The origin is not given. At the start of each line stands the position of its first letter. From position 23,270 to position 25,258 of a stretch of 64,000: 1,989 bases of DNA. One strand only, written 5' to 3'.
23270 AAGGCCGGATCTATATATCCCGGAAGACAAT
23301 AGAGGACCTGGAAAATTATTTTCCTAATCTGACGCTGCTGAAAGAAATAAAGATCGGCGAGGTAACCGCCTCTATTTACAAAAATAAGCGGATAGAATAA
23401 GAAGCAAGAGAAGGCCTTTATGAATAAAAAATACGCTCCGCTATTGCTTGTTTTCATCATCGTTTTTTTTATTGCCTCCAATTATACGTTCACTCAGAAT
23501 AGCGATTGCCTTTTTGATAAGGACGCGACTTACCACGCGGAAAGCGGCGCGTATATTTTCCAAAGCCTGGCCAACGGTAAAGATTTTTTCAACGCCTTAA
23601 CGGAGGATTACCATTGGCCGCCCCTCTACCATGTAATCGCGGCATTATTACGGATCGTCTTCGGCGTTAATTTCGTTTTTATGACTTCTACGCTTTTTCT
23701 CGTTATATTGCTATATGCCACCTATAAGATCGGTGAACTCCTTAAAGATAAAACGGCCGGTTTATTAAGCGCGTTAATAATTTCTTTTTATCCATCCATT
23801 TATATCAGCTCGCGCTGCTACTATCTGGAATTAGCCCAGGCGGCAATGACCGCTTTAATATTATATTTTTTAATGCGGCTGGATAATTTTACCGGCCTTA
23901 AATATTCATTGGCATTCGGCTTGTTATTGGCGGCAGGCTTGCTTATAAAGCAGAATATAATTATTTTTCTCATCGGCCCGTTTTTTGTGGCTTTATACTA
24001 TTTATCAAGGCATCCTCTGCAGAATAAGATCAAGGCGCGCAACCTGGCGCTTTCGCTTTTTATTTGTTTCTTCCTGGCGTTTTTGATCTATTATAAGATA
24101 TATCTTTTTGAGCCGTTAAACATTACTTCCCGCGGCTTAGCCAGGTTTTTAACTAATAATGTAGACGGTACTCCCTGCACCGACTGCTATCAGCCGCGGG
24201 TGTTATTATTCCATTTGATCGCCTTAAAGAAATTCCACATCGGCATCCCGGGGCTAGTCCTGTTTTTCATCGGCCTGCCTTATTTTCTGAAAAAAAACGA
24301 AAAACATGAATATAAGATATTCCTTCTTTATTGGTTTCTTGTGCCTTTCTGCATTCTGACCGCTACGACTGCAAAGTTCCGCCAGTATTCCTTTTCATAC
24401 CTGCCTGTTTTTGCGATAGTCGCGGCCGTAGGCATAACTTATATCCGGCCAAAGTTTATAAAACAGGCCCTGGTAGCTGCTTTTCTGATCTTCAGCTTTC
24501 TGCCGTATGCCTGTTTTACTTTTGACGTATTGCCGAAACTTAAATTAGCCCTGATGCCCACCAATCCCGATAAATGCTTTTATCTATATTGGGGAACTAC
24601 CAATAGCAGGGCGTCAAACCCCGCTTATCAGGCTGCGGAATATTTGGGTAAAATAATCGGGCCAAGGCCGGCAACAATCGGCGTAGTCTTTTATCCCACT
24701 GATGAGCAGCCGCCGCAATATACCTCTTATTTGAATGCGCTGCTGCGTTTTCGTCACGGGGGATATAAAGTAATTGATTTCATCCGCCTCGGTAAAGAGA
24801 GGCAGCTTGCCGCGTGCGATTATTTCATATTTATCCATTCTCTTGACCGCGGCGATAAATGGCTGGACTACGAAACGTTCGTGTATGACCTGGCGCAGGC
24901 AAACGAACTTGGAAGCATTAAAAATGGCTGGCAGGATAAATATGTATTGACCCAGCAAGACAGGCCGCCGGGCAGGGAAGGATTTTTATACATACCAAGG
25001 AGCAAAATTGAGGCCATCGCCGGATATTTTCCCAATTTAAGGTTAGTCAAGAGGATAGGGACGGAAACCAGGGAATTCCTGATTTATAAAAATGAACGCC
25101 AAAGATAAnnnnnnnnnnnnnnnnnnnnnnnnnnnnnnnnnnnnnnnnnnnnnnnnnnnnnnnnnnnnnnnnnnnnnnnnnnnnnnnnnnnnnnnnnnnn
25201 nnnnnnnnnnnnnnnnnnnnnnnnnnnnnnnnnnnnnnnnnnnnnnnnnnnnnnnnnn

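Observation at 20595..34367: Envelope glycan/lipid modification island centred on two ArnT/PMT-like GT-C transferases and an ArnC-like GT2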

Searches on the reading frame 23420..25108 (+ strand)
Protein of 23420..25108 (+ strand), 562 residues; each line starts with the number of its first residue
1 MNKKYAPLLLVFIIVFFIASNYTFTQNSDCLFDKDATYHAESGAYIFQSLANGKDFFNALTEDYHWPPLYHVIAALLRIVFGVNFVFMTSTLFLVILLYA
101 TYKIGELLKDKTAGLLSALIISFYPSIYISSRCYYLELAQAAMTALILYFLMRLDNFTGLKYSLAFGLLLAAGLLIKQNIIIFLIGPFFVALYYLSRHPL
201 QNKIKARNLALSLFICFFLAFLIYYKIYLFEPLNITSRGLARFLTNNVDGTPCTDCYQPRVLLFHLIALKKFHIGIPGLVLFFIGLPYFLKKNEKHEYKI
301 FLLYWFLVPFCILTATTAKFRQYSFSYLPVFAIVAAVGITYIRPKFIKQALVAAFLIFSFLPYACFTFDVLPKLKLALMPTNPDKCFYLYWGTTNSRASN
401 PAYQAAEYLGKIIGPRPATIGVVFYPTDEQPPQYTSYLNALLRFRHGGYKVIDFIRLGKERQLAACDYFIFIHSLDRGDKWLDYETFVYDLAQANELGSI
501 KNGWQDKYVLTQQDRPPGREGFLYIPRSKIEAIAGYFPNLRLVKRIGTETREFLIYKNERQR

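Call 4: search_protein_families(library=pfam, proteins=[window:23420-25108:+], max_evalue=0.01)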
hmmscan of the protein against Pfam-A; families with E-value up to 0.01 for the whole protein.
window:23420-25108:+ (562 aa): 1 family
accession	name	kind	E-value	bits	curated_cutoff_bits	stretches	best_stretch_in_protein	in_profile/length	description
PF13231.12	PMT_2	-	3.8e-08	34.1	26.1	1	67-220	3-154/160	Dolichyl-phosphate-mannose-protein mannosyltransferase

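Call 7: search_protein_families(library=ncbifam, proteins=[window:23420-25108:+], max_evalue=0.001)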
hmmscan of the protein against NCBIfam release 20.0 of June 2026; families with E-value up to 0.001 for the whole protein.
window:23420-25108:+ (562 aa): 1 family
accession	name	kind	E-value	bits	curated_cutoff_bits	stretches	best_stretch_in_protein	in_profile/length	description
TIGR03663.1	TIGR03663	subfamily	3.8e-06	26.2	126.25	1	11-342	3-343/435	flippase activity-associated protein Agl23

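Call 12: search_solved_structures(query=window:23420-25108:+, max_evalue=1)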
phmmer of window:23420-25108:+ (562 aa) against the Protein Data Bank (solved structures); distinct sequences matched with E-value up to 1: 0.

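Call 23: find_homologous_proteins(query=window:23420-25108:+, max_evalue=0.00001)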
Query window:23420-25108:+ (562 aa): 5 proteins with E <= 0.00001 among 8000 candidates.
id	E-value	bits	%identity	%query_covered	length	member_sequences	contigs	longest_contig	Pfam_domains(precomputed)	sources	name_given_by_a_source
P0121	0.0e+0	1273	100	100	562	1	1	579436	PF13231.13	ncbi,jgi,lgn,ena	ncbi:MAG: glycosyltransferase family 39 protein [Candidatus Omnitrophota bacterium]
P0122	1.5e-140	488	45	100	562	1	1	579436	PF13231.13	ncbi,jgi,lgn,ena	ncbi:MAG: glycosyltransferase family 39 protein [Candidatus Omnitrophota bacterium]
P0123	2.2e-51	194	30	77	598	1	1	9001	PF13231.13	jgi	jgi:4-amino-4-deoxy-L-arabinose transferase-like glycosyltransferase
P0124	7.3e-10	57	35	24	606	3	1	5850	PF13231.13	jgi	-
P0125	4.1e-6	44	33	23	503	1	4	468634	PF13231.13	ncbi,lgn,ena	ncbi:MAG: glycosyltransferase family 39 protein [Nanoarchaeota archaeon]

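Call 24: find_encoding_contigs(protein=P0123, flank=10000, max_places=2)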
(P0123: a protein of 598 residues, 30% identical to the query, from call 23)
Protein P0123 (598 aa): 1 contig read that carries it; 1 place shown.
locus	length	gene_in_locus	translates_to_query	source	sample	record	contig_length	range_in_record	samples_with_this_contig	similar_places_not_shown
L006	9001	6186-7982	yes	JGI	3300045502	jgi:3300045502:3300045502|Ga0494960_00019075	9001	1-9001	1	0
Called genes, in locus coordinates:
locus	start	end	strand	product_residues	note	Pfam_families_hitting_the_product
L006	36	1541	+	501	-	PF13579:Glyco_trans_4_4 (weak), PF00534:Glycos_transf_1, PF13692:Glyco_trans_1_4, PF13524:Glyco_trans_1_2 (weak)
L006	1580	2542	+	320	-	PF00535:Glycos_transf_2, PF10111:Glyco_tranf_2_2 (weak), PF13641:Glyco_tranf_2_3 (weak)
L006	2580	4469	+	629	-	PF13522:GATase_6, PF13537:GATase_7, PF00733:Asn_synthase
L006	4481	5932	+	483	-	PF02310:B12-binding, PF04055:Radical_SAM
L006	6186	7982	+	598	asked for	PF13231:PMT_2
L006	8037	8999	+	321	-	?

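Call 36: predict_structure(alignment_id=A1)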
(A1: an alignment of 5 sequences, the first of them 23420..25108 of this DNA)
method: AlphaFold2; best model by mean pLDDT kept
length: 562 residues; sequences in the alignment: 5
mean_pLDDT: 54.3   pTM: 0.51
mean pLDDT of the five models: 54.3, 52.5, 50.8, 50.6, 45.8
residues with pLDDT >= 90: 0; 70-90: 72; 50-70: 267; < 50: 223
segments of 3 or more residues with pLDDT < 50: 25-38, 62-66, 125-132, 174-184, 194-201, 222-288, 291-309, 311-324, 376-399, 426-433, 475-481, 497-524
pLDDT, mean of each block of 10 residues (from residue 1): 56 62 47 41 59 58 52 66 55 73 70 67 50 58 71 59 59 48 49 48 54 55 42 35 33 38 36 36 46 47 48 44 52 61 65 67 59 51 31 38 76 78 56 52 59 61 73 52 55 52 38 37 49 63 74 77 48
secondary structure, 60 per line:
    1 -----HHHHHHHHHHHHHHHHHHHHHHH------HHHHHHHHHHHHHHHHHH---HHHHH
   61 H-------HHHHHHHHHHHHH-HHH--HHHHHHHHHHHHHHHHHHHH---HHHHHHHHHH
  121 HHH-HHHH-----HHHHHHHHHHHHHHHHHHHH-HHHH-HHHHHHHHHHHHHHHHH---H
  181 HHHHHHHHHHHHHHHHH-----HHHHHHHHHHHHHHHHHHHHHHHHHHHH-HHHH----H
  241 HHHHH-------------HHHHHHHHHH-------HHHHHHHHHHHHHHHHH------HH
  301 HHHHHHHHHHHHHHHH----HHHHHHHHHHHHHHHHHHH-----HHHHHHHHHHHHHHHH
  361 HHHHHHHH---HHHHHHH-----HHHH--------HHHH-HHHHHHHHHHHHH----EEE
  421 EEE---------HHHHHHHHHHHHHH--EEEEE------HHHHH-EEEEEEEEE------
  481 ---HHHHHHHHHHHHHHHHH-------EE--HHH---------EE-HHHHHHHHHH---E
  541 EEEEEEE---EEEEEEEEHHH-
elements in order: H6-28 H35-52 H56-61 H69-81 H88-107 H111-123 H125-128 H134-153 H155-158 H160-176 H180-197 H203-230 H232-235 H240-245 H259-268 H276-292 H299-316 H321-339 H345-368 H372-378 H384-387 H396-399 H401-413 E418-423 H433-446 E449-453 H460-464 E466-474 H484-500 H527-536 E540-547 E551-558

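Call 37: search_protein_representatives(protein=window:23420-25108:+)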
Query: 562 residues. Proteins with E-value up to 0.001 (for the whole library): 2624; up to 1e-10: 1013; up to 1e-30: 16. The best 150 are listed.
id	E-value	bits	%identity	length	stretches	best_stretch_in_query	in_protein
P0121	0.0e+00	1273.0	100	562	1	1-562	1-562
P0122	4.8e-141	488.1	46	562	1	1-560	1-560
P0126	7.5e-128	444.5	42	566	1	1-561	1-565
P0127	2.0e-122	426.6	40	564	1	1-545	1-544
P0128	1.2e-110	387.7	37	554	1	1-559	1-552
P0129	2.7e-75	271.0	36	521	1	2-497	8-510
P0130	7.4e-70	253.0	36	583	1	3-557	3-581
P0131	8.1e-67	243.0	34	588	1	1-548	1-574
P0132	2.2e-66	241.5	30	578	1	4-558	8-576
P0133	2.9e-66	241.2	32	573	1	7-559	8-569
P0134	3.4e-60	221.1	36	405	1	164-559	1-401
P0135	1.6e-52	195.9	31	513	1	57-497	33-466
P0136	1.0e-34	137.1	28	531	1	4-491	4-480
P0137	1.0e-33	133.7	32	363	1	8-363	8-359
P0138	2.6e-32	129.1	33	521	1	1-377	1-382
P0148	1.2e-27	113.7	29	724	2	8-193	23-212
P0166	3.7e-26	108.8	34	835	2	8-197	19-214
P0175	2.5e-25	106.0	30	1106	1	5-363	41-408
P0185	8.3e-25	104.3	28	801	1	13-368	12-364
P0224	4.5e-23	98.6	33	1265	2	8-190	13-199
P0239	2.0e-22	96.5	32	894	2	7-192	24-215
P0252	4.5e-22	95.3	30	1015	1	9-359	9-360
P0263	1.1e-21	94.0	32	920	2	9-192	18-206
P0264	1.1e-21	94.0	29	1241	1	3-393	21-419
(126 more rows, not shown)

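Call 39: search_solved_structures(query=A4, max_evalue=1, show_alignments=2)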
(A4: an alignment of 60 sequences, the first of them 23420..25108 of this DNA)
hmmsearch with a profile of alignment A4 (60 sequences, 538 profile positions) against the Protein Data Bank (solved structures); distinct sequences matched with E-value up to 1: 2.
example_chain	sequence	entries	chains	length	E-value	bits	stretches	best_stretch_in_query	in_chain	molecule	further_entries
5ezm_A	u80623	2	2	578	0.00022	23.7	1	133-363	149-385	4-amino-4-deoxy-L-arabinose transferase or related glycosyltransferases of PMT family | 4-amino-4-deoxy-L-arabinose (L-Ara4N) transferase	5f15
7pzy_5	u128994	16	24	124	0.65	12.3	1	379-470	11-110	Ribosomal 60S subunit protein L22B | 60S ribosomal protein L22-B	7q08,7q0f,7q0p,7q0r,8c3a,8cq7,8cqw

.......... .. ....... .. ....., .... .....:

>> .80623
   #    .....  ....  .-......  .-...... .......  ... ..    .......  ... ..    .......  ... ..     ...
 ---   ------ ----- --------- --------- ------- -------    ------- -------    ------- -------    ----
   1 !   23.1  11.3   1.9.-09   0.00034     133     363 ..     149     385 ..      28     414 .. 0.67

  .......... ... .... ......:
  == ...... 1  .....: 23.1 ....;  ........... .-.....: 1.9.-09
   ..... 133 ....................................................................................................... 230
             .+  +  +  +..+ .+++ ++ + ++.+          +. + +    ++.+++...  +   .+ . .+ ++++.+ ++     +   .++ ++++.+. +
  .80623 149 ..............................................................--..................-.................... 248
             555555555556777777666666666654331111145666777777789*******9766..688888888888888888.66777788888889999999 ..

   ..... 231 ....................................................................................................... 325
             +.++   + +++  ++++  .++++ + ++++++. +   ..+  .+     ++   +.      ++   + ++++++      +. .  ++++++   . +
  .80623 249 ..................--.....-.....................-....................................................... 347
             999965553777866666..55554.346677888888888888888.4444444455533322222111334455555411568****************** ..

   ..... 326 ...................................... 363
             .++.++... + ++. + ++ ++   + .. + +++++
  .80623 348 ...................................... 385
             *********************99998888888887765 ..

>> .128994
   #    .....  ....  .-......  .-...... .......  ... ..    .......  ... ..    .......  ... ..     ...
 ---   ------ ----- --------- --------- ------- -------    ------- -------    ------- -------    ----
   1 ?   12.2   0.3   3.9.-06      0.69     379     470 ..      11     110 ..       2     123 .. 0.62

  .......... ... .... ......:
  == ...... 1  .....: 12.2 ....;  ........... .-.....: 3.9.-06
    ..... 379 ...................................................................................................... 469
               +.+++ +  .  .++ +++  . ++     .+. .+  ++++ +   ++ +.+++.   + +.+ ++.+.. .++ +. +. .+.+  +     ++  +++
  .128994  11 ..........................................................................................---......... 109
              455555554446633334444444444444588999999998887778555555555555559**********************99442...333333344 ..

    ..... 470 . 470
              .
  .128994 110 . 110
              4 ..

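Call 44: find_encoding_contigs(protein=P0126, flank=10000, max_places=2)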
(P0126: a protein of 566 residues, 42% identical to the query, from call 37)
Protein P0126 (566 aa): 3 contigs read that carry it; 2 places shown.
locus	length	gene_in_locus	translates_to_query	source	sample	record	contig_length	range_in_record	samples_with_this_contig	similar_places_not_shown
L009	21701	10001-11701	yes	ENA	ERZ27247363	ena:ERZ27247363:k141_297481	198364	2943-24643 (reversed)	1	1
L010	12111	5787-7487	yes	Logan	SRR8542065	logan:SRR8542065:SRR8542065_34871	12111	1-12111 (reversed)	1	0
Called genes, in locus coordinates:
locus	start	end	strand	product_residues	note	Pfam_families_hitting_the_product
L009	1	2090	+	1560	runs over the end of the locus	PF05860:TPS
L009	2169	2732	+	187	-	PF13623:SurA_N_2 (weak), PF13624:SurA_N_3 (weak)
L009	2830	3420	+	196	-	-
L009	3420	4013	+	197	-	-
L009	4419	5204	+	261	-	PF12724:Flavodoxin_5 (weak), PF12838:Fer4_7 (faint), PF02525:Flavodoxin_2 (weak), PF14697:Fer4_21 (faint), PF13484:Fer4_16 (faint), PF00037:Fer4 (faint), PF13237:Fer4_10 (faint), PF13187:Fer4_9 (weak)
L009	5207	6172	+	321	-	PF01171:ATP_bind_3, PF09179:TilS (weak)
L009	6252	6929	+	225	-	PF05552:MS_channel_1st_1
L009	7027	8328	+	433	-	PF08241:Methyltransf_11 (weak), PF00535:Glycos_transf_2, PF13641:Glyco_tranf_2_3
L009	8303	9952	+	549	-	PF19830:DUF6311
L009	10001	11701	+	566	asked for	PF13231:PMT_2 (weak)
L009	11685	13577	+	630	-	PF13576:Pentapeptide_3 (faint), PF13599:Pentapeptide_4 (faint), PF00805:Pentapeptide, PF09976:TPR_21 (faint), PF00805:Pentapeptide, PF17874:TPR_MalT (weak), PF13424:TPR_12, PF13432:TPR_16 (weak), +13 more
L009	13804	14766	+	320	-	PF04055:Radical_SAM, PF13186:SPASM (weak)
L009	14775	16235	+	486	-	PF00999:Na_H_Exchanger, PF02080:TrkA_C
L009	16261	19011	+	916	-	PF00690:Cation_ATPase_N, PF00122:E1-E2_ATPase, PF13246:Cation_ATPase, PF00702:Hydrolase, PF08282:Hydrolase_3 (faint), PF00689:Cation_ATPase_C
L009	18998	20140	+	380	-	PF00919:UPF0004, PF04055:Radical_SAM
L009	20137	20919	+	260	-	PF13174:TPR_6 (faint), PF07719:TPR_2 (faint), PF13424:TPR_12 (faint), PF13428:TPR_14 (faint), PF14559:TPR_19 (faint), PF09976:TPR_21 (weak), PF05036:SPOR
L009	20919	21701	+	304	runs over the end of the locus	PF01745:IPT (weak), PF01715:IPPT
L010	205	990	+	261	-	PF12724:Flavodoxin_5 (weak), PF12838:Fer4_7 (faint), PF02525:Flavodoxin_2 (weak), PF14697:Fer4_21 (faint), PF13484:Fer4_16 (faint), PF00037:Fer4 (faint), PF13237:Fer4_10 (faint), PF13187:Fer4_9 (weak)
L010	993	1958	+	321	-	PF01171:ATP_bind_3, PF09179:TilS (weak)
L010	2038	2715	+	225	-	PF05552:MS_channel_1st_1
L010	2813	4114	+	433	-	PF08241:Methyltransf_11 (weak), PF00535:Glycos_transf_2, PF13641:Glyco_tranf_2_3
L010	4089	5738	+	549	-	PF19830:DUF6311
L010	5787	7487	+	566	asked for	PF13231:PMT_2 (weak)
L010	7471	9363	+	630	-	PF13576:Pentapeptide_3 (faint), PF13599:Pentapeptide_4 (faint), PF00805:Pentapeptide, PF09976:TPR_21 (faint), PF00805:Pentapeptide, PF17874:TPR_MalT (weak), PF13424:TPR_12, PF13432:TPR_16 (weak), +13 more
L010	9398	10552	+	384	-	PF04055:Radical_SAM, PF13186:SPASM (weak)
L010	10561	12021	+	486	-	PF00999:Na_H_Exchanger, PF02080:TrkA_C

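Call 45: find_encoding_contigs(protein=P0128, flank=10000, max_places=2)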
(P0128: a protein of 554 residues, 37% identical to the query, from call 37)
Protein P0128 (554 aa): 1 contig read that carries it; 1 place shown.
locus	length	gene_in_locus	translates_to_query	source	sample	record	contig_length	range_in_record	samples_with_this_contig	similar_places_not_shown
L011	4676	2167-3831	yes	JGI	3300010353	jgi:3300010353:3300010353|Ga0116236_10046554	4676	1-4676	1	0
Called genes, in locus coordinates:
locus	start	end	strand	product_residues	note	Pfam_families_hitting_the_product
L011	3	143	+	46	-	?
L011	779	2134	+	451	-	PF02310:B12-binding, PF04055:Radical_SAM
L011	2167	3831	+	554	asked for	PF13231:PMT_2 (weak)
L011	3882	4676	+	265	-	?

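Call 47: predict_structure(alignment_id=A4)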
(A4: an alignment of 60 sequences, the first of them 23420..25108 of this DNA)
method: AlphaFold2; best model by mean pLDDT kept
length: 562 residues; sequences in the alignment: 60
mean_pLDDT: 91.6   pTM: 0.93
mean pLDDT of the five models: 91.6, 91.0, 90.9, 90.8, 89.9
residues with pLDDT >= 90: 435; 70-90: 94; 50-70: 28; < 50: 5
segments of 3 or more residues with pLDDT < 50: 501-503
pLDDT, mean of each block of 10 residues (from residue 1): 92 98 93 88 95 91 92 97 95 98 98 98 95 94 98 91 97 97 97 95 96 98 94 86 84 88 93 94 98 96 98 93 96 98 97 97 91 86 56 77 95 95 87 82 93 92 96 91 95 79 67 73 90 96 94 95 65
secondary structure, 60 per line:
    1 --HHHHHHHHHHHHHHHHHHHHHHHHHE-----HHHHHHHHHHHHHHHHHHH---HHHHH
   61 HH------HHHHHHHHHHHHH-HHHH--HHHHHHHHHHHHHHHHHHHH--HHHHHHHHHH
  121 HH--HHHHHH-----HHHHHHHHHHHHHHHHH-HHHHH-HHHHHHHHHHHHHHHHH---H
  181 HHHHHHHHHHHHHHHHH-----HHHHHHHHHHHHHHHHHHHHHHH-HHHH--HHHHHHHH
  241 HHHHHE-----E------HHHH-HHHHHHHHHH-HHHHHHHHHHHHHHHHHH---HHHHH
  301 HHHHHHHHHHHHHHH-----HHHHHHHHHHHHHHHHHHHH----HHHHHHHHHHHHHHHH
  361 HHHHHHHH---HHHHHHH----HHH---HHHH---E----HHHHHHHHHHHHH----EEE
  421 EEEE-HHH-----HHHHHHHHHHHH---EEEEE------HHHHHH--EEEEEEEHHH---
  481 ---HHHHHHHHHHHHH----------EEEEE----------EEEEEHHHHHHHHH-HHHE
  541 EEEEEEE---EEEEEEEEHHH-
elements in order: H3-27 H34-52 H56-62 H69-81 H83-86 H89-108 H111-122 H125-130 H136-152 H154-158 H160-176 H180-197 H203-225 H227-230 H233-245 H259-262 H264-273 H275-292 H296-315 H321-340 H345-368 H372-378 H389-392 H401-413 E418-424 H434-445 E449-453 H460-465 E468-474 H484-496 E507-511 E522-526 H527-535 E540-547 E551-558
